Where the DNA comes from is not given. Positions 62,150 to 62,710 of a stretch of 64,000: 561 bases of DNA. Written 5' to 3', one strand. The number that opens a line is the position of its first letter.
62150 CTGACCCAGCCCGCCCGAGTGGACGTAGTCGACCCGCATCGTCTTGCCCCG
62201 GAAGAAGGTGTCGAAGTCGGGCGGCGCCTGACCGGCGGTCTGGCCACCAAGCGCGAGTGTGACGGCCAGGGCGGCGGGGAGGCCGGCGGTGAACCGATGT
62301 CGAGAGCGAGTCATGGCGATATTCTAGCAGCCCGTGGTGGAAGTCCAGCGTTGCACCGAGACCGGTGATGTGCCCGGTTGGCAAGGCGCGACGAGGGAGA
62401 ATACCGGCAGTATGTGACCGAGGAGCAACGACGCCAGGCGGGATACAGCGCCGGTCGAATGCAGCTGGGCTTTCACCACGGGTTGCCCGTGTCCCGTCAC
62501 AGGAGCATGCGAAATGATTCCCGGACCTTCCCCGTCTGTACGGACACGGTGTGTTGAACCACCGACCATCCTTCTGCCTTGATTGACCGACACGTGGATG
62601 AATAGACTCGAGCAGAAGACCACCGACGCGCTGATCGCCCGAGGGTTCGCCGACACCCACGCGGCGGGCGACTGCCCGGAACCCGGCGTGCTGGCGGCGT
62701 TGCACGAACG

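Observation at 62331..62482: Five-copy family of 150-220 nt elements with a conserved core and covarying helices (SE family): candidate unclassified structured RNA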

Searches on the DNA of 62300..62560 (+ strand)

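Call 40: search_dna_similar(query=window:62324-62486:+, collection=plasmids, mode=distant, max_evalue=0.001, max_rows=25)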
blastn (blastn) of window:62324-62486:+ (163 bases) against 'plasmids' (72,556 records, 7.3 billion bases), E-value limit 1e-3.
No match.

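Call 71: search_rna_families(source=window, start=62300, end=62560, threshold=evalue, max_evalue=10, show_alignments=2)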
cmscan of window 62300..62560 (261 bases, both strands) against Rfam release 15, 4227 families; matches with E-value up to 10: 0.
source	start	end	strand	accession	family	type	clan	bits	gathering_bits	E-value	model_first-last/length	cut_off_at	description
